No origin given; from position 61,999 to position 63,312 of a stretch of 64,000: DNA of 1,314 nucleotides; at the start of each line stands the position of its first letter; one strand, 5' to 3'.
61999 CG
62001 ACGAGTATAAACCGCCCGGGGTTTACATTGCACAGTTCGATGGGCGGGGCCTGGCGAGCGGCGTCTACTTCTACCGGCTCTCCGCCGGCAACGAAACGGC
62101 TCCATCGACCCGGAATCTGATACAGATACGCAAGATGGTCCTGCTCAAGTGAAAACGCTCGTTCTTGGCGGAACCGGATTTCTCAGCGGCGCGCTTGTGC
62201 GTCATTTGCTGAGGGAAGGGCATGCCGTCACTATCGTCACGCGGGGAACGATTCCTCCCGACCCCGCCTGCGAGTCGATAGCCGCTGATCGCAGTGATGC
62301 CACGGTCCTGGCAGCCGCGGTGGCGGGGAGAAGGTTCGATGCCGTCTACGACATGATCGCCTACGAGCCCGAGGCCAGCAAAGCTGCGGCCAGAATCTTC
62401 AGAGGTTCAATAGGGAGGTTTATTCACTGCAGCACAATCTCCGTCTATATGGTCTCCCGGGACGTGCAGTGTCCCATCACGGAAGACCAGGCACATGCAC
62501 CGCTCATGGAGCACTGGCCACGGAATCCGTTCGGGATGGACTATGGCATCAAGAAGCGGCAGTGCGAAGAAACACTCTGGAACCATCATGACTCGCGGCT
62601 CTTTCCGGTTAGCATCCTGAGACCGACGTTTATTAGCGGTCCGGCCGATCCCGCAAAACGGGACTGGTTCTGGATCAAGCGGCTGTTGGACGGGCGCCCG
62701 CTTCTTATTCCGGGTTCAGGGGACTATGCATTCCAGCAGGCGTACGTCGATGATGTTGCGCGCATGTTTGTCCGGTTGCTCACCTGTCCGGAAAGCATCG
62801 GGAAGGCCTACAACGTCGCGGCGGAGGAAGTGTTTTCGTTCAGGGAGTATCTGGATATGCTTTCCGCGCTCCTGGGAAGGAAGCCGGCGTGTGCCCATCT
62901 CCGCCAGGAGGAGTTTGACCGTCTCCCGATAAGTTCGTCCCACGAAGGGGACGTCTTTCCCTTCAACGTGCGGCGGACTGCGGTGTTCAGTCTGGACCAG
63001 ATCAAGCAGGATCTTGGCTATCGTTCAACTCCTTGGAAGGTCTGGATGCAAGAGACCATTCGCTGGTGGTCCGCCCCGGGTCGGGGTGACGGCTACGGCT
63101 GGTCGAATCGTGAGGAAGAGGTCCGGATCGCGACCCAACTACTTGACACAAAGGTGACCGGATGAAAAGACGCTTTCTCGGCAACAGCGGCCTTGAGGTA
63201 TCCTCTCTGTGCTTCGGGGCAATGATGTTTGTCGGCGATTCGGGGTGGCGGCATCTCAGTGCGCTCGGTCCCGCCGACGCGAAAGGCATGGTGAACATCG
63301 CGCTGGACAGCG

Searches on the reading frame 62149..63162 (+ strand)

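Call 15: search_protein_families(library=pfam, proteins=[window:62149-63162:+], max_evalue=0.001)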
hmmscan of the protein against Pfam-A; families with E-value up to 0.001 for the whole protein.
window:62149-63162:+ (338 aa): 5 families
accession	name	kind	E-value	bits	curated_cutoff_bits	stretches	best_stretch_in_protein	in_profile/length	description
PF01370.27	Epimerase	-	6e-23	81.9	20.9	1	4-224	2-240/240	NAD dependent epimerase/dehydratase family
PF07993.18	NAD_binding_4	-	1.9e-06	27.7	20.1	0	90-168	131-211/258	Male sterility protein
PF16363.11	GDP_Man_Dehyd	-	2.4e-05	24.4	27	0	89-292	122-320/332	GDP-mannose 4,6 dehydratase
PF05368.20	NmrA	-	7.1e-05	23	27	0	3-57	5-56/298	NmrA-like family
PF13460.12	NAD_binding_10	-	0.00012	22.4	27.2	1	7-104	1-107/184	NAD(P)H-binding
